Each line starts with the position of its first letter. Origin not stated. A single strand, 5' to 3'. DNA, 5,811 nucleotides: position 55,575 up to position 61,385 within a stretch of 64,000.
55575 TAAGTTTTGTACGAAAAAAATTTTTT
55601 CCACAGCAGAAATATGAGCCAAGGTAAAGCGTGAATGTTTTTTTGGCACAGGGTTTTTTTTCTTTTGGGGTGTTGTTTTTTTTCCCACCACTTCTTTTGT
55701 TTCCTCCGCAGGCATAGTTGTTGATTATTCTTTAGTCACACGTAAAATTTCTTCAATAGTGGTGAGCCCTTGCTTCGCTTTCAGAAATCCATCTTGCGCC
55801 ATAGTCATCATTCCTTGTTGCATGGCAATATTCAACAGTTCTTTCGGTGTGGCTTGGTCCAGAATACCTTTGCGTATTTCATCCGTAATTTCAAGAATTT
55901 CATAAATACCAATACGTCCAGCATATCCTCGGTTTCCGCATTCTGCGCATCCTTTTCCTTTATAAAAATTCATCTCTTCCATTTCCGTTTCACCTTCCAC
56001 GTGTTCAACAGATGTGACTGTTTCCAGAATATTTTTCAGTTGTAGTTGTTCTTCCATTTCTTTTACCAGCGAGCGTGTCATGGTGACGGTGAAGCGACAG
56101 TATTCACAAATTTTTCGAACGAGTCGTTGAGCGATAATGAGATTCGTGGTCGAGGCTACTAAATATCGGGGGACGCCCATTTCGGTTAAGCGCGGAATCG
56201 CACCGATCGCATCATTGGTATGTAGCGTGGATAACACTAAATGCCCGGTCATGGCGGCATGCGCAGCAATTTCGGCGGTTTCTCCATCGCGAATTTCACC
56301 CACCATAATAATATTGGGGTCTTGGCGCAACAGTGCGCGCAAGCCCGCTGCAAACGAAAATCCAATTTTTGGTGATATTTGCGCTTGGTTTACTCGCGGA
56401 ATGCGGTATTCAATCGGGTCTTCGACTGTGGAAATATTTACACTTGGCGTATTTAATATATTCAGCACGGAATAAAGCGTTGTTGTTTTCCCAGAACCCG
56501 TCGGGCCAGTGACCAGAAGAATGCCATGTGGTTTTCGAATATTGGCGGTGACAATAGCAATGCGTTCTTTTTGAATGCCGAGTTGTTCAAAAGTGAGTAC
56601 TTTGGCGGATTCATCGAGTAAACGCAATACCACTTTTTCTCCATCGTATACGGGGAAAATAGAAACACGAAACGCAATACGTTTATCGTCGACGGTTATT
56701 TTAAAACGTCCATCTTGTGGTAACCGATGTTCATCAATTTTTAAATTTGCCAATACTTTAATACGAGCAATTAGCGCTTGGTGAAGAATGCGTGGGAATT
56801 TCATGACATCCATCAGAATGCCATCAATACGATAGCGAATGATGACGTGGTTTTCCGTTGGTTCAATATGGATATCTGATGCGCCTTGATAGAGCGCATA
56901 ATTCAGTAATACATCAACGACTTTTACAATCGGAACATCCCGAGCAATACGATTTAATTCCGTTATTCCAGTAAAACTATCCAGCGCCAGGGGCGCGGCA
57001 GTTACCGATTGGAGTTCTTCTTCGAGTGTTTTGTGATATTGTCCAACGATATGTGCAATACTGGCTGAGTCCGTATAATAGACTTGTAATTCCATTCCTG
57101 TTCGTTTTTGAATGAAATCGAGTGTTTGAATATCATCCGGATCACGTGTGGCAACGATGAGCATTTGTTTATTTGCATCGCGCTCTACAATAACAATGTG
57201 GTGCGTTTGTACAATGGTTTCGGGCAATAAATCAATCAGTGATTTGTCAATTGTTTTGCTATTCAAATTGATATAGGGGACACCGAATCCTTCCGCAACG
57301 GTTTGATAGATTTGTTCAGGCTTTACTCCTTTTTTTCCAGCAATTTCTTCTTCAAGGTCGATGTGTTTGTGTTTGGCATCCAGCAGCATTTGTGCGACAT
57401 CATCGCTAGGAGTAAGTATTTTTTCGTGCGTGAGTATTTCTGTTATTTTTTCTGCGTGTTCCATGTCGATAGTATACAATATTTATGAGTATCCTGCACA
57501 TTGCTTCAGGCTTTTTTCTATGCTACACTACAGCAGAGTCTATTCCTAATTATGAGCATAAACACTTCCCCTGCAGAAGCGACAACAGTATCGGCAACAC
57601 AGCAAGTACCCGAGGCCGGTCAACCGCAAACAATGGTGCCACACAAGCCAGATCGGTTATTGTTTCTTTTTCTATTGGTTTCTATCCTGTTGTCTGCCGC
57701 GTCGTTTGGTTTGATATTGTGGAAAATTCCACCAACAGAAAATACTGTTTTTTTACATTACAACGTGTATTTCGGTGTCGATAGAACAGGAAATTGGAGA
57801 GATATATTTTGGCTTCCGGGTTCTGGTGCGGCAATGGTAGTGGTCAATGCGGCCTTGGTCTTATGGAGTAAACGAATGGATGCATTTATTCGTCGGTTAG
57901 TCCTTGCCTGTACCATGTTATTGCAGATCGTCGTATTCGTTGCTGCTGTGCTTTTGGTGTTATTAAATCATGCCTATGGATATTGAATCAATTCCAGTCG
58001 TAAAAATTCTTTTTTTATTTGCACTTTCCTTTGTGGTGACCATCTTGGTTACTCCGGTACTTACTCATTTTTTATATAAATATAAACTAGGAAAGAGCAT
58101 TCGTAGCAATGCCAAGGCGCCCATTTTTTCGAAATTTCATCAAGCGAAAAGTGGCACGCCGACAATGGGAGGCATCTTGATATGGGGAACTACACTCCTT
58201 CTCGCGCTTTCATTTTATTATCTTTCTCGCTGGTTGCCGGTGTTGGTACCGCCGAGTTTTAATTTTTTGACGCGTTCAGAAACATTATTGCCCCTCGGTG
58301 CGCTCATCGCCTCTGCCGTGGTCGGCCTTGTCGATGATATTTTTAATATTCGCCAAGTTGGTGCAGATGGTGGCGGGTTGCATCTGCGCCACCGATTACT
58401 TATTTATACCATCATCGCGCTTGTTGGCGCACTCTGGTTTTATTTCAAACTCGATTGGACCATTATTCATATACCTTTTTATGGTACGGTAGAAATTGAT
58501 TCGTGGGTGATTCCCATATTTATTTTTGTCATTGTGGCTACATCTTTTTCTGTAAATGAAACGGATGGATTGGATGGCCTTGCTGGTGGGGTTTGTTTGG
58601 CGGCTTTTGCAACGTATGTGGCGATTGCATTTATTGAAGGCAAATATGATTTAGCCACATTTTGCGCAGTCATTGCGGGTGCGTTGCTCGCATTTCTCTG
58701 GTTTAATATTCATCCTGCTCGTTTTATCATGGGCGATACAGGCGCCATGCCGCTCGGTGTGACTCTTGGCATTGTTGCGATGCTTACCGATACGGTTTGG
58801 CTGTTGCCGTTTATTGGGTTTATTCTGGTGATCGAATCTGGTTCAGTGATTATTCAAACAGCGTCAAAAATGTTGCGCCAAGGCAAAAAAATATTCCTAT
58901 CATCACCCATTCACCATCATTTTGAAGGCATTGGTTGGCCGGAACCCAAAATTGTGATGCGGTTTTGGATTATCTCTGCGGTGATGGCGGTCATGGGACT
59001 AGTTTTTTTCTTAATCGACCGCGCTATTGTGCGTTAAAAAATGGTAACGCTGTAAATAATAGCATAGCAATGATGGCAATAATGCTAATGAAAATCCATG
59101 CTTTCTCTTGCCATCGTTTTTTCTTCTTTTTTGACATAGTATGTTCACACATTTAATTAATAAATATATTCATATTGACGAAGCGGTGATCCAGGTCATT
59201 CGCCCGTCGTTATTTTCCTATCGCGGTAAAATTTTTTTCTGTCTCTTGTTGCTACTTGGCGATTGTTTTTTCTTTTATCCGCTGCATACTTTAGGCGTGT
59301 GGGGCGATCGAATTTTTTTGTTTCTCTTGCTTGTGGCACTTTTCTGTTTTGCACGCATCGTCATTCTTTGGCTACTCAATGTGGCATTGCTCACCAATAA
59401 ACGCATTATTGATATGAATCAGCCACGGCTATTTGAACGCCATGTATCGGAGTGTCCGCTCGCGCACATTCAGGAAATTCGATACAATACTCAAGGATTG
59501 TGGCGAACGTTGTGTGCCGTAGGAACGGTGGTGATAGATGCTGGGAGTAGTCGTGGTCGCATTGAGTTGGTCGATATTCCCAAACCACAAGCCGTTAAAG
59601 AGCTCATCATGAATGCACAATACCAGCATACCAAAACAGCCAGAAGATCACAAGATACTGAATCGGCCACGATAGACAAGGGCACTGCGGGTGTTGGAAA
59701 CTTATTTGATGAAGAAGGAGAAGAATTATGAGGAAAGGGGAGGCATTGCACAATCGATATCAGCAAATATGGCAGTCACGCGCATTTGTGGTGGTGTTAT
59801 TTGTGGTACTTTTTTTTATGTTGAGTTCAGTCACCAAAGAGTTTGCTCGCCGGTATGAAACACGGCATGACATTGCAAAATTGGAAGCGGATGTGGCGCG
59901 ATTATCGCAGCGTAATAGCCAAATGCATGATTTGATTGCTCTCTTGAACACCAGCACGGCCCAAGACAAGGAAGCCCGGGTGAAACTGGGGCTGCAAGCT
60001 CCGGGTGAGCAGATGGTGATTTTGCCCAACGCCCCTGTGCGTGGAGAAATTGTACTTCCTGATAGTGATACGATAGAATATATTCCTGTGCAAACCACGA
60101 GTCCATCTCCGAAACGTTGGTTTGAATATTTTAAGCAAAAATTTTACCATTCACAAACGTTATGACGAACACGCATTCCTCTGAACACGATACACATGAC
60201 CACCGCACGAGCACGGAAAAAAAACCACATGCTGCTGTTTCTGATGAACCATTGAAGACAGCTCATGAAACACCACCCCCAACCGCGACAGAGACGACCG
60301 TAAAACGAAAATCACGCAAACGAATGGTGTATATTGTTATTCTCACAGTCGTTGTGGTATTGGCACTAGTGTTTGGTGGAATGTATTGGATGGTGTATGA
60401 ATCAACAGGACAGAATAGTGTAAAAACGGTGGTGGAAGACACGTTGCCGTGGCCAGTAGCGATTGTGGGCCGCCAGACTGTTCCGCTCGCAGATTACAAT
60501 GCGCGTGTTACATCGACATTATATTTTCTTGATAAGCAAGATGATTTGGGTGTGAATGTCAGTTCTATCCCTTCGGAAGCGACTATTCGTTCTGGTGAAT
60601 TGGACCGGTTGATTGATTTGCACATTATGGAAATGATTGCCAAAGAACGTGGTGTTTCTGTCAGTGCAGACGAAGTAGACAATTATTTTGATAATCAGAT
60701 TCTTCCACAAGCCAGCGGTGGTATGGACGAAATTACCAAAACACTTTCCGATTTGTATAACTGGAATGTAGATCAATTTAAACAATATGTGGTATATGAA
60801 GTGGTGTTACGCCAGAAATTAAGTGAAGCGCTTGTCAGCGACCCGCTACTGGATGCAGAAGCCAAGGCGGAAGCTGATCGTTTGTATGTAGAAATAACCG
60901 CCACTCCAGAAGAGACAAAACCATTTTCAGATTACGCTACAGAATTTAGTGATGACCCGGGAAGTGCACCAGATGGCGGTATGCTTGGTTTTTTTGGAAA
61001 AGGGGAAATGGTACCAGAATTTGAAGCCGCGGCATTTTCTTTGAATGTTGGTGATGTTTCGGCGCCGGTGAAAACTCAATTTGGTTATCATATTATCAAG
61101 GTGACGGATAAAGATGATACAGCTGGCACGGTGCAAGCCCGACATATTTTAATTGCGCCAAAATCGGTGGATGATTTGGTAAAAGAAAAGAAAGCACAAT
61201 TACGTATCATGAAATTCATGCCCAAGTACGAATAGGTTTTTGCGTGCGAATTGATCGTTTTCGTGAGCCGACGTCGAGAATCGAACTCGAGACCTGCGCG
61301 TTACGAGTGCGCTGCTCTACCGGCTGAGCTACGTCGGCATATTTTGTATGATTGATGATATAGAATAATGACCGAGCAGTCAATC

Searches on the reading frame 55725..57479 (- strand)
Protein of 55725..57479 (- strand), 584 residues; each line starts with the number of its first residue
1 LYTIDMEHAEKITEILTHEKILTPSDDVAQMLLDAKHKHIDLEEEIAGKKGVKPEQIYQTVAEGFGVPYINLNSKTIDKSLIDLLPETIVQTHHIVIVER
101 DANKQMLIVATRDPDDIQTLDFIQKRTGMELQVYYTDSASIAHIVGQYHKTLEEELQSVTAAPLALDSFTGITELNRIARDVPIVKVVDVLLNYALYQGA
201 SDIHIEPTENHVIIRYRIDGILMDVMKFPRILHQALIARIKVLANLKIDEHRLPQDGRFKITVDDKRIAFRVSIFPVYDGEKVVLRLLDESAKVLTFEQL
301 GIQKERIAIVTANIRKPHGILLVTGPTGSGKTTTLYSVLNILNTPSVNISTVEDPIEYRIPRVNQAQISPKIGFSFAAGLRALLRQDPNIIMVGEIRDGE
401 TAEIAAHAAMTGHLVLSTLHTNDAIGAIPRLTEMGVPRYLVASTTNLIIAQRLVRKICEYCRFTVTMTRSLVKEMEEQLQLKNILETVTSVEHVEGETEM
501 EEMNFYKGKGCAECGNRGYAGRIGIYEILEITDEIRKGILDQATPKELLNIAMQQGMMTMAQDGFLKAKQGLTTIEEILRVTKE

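Call 10: search_protein_families(library=pfam, proteins=[window:55725-57479:-], max_evalue=0.01)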
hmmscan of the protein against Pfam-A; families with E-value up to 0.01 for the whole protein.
window:55725-57479:- (584 aa): 10 families
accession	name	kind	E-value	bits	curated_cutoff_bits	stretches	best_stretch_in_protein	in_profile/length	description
PF00437.27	T2SSE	-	4.2e-128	427.5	24.9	1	181-580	5-370/370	Type II/IV secretion system protein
PF05157.20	MshEN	-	9.8e-13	48.3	23.1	1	65-151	1-86/90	MshEN domain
PF13401.12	AAA_22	-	1.3e-05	25.9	27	1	316-345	3-32/130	AAA domain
PF13191.12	AAA_16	-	0.0012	19.8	32.6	1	315-362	20-66/167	AAA ATPase domain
PF25199.1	nSTAND_NTPase5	-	0.0014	18.9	34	1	315-346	38-70/145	Novel STAND NTPase 5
PF00004.35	AAA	-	0.0015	19.4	21.2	0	321-352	1-32/131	ATPase family associated with various cellular activities (AAA)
PF13555.12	AAA_29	-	0.0022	18.2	27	1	317-344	21-48/61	P-loop containing region of AAA domain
PF03215.21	Rad17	-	0.0051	17.2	23.8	1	315-342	42-69/186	Rad17 P-loop domain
PF13086.12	AAA_11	-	0.0066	16.7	27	0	313-343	13-42/257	AAA domain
PF13245.12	AAA_19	-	0.0094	16.6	25.1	0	317-344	10-37/134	AAA domain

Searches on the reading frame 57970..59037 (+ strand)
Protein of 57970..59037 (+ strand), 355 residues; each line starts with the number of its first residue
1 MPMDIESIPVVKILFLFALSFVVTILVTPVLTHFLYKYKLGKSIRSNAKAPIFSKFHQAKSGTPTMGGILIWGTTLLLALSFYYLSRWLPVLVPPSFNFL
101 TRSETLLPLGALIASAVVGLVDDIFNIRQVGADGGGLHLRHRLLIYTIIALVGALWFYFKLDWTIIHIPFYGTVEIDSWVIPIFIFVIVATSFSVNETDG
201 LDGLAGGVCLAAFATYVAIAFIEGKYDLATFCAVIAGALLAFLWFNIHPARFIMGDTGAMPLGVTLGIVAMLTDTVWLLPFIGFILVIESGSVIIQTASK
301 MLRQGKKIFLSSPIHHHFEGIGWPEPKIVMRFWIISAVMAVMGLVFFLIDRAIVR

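Call 10: search_protein_families(library=pfam, proteins=[window:57970-59037:+], max_evalue=0.01)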
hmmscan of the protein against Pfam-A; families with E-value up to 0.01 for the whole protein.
window:57970-59037:+ (355 aa): 2 families
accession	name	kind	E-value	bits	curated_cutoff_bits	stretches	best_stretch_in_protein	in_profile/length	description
PF00953.26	Glycos_transf_4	-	2.6e-30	106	27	1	109-272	5-158/160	Glycosyl transferase family 4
PF10555.14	MraY_sig1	-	1.5e-05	24.7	20.1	1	60-71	1-12/13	Phospho-N-acetylmuramoyl-pentapeptide-transferase signature 1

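Call 14: search_protein_families(library=ncbifam, proteins=[window:57970-59037:+], max_evalue=0.001)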
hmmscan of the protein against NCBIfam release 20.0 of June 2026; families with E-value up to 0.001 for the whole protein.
window:57970-59037:+ (355 aa): 3 families
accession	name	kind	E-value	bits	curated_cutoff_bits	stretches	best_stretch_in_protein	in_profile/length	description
TIGR00445.1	mraY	equivalog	6.2e-61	206.6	192.05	1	24-345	1-316/321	phospho-N-acetylmuramoyl-pentapeptide-transferase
NF053644.1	MraY_archaea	equivalog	2.7e-31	109.1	450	2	170-344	172-340/340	pseudomurein biosynthesis MraY family phospho-N-acetylmuramoyl-pentapeptide-transferase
TIGR02380.1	ECA_wecA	exception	9.2e-10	38.2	326.05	1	39-345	20-307/346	UDP-N-acetylglucosamine--undecaprenyl-phosphate N-acetylglucosaminephosphotransferase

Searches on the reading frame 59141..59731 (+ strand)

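Call 10: search_protein_families(library=pfam, proteins=[window:59141-59731:+], max_evalue=0.01)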
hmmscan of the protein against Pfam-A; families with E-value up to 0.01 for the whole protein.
window:59141-59731:+ (196 aa): 1 family
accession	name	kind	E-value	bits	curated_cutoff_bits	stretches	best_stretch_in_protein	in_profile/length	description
PF03703.20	bPH_2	-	2.2e-08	34.7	22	1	94-156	17-78/78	Bacterial PH domain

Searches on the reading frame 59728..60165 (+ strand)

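Call 10: search_protein_families(library=pfam, proteins=[window:59728-60165:+], max_evalue=0.01)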
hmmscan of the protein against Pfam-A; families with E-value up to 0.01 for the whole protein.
window:59728-60165:+ (145 aa): 1 family
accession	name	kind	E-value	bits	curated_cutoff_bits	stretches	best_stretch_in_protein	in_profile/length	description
PF04977.20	DivIC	-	3.5e-12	46.4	28.9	1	24-101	1-79/80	Septum formation initiator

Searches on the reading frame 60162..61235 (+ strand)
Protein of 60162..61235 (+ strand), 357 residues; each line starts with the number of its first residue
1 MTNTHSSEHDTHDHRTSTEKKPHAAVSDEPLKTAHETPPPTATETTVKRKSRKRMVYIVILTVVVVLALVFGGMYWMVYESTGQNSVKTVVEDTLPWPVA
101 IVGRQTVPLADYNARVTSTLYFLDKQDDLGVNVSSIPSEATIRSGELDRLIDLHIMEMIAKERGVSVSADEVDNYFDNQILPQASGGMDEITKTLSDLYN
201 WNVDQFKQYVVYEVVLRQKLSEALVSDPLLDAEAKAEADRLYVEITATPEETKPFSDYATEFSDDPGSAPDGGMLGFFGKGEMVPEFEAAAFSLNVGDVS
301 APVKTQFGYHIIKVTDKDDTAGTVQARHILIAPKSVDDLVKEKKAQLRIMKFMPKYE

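Call 10: search_protein_families(library=pfam, proteins=[window:60162-61235:+], max_evalue=0.01)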
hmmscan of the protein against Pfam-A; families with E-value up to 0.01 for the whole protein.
window:60162-61235:+ (357 aa): 5 families
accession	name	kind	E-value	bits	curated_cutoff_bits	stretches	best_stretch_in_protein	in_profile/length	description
PF13616.12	Rotamase_3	-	3.8e-26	92.4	22.5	1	231-317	33-115/116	PPIC-type PPIASE domain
PF00639.27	Rotamase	-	5.6e-24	85.4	21.7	1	232-316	16-97/97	PPIC-type PPIASE domain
PF13624.11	SurA_N_3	-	2.3e-10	41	27.2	1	52-211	10-153/162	SurA-like N-terminal domain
PF13145.12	Rotamase_2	-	1.6e-09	39.1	27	1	195-317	6-108/121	PPIC-type PPIASE domain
PF13623.11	SurA_N_2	-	1.1e-05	25.7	28.5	1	52-182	5-123/145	SurA-like N-terminal domain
